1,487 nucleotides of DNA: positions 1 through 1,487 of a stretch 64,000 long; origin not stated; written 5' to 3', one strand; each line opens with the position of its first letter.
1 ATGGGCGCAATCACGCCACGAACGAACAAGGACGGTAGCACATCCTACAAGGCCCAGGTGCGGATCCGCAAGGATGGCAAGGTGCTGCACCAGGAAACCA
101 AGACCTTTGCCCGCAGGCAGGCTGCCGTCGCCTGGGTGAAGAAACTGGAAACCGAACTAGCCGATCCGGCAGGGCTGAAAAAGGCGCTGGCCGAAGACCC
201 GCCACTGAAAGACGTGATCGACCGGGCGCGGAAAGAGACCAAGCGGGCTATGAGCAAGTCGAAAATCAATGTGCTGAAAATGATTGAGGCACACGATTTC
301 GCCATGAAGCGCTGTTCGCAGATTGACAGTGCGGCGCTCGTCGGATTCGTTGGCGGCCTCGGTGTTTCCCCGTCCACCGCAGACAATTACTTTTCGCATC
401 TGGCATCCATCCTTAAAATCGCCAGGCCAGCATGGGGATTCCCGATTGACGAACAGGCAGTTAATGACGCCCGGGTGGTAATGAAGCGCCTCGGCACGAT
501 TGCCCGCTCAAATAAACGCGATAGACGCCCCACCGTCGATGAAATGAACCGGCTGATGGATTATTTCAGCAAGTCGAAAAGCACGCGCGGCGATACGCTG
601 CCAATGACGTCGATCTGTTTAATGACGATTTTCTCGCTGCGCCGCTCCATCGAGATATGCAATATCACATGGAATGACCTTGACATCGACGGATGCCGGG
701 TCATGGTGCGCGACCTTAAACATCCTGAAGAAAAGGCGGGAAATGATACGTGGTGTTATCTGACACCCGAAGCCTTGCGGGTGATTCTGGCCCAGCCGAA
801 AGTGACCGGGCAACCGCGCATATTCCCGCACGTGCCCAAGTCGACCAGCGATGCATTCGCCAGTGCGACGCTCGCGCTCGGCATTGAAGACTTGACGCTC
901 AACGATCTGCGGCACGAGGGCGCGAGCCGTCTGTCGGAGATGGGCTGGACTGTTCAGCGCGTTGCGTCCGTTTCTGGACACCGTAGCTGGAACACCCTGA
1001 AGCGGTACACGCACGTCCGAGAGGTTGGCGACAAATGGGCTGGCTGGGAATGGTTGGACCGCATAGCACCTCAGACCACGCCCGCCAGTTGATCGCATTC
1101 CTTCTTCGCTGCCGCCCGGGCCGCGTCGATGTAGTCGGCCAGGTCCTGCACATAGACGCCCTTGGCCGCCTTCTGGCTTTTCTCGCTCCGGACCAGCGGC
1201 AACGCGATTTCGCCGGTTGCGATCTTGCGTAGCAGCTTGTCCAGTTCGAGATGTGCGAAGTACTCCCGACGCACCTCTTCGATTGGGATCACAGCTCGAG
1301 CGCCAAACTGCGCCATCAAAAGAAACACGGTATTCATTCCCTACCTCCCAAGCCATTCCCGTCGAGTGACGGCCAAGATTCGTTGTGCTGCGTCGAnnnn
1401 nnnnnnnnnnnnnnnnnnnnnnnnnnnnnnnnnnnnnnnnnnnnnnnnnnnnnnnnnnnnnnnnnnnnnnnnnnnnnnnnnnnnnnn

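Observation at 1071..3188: Phage-encoded RtcB RNA ligase operon next to the integrase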

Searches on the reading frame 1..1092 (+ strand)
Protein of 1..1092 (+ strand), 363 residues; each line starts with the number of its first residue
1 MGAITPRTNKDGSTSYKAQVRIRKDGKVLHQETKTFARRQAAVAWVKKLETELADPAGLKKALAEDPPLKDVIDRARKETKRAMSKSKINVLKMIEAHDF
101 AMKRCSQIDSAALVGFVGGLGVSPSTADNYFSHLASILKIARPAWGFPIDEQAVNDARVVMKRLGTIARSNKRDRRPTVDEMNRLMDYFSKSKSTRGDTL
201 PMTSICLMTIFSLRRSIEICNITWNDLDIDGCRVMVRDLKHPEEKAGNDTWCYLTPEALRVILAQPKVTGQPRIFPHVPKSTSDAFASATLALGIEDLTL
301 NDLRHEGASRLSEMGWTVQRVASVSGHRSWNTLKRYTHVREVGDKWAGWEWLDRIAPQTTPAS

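Call 3: search_protein_families(library=pfam, proteins=[window:1-1092:+], max_evalue=0.01)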
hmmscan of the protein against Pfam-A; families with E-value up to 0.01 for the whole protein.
window:1-1092:+ (363 aa): 1 family
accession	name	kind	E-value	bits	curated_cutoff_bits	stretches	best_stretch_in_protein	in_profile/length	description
PF00589.27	Phage_integrase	-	1e-16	61.6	27.1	1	178-340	4-169/172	Phage integrase family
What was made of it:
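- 1..1092 (+): Tyrosine integrase at the prophage edge. PF00589 E=1e-16 (call 3).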

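Call 4: search_protein_families(library=phrogs, proteins=[window:1-1092:+], max_evalue=0.01)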
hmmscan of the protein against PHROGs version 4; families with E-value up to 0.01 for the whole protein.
window:1-1092:+ (363 aa): 6 families
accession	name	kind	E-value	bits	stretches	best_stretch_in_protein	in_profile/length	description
phrog_1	-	integration and excision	1.7e-36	127.7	1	6-347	114-443/611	integrase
phrog_22184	-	unknown function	5.1e-29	102.5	1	4-245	6-252/254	-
phrog_216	-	integration and excision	1.4e-14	54.9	1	154-340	40-225/301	integrase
phrog_25190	-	integration and excision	2.2e-13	51.5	1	256-336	7-86/109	integrase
phrog_11968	-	unknown function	3.4e-10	40.9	1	121-204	29-112/118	-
phrog_7685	-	integration and excision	0.003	18.2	1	296-342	179-226/240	integrase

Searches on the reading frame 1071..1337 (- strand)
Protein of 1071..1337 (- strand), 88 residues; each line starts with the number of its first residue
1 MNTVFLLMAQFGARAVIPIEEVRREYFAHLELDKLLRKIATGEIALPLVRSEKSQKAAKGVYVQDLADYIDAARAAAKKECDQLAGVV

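Call 3: search_protein_families(library=pfam, proteins=[window:1071-1337:-], max_evalue=0.01)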
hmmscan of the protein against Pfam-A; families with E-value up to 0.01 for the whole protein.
window:1071-1337:- (88 aa): 1 family
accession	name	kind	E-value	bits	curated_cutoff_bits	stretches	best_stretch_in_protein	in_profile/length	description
PF11112.13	PyocinActivator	-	1.6e-28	99.1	24.2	1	3-77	1-74/74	Pyocin activator protein PrtN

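Call 4: search_protein_families(library=phrogs, proteins=[window:1071-1337:-], max_evalue=0.01)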
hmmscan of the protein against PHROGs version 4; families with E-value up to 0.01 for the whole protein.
window:1071-1337:- (88 aa): 1 family
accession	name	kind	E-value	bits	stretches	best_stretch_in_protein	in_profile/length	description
phrog_1300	-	integration and excision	2.1e-30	105.6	1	1-84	2-84/86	excisionase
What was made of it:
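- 1071..1337 (-): An excisionase-like (PrtN/AlpA-type) gene, the last gene of the early-left operon. It is convergent with int and overlaps it by 22 nt. PF11112 E=1.6e-28 (call 3). phrog_1300 'excisionase' E=2.1e-30 (call 4).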

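Call 47: search_protein_families(library=padloc, proteins=[window:1071-1337:-], max_evalue=0.01)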
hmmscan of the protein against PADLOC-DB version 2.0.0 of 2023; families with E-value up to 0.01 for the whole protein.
window:1071-1337:- (88 aa): 0 families

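Call 48: search_protein_families(library=ncbifam, proteins=[window:1071-1337:-], max_evalue=0.01)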
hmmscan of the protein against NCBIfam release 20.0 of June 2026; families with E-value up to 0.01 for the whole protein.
window:1071-1337:- (88 aa): 0 families
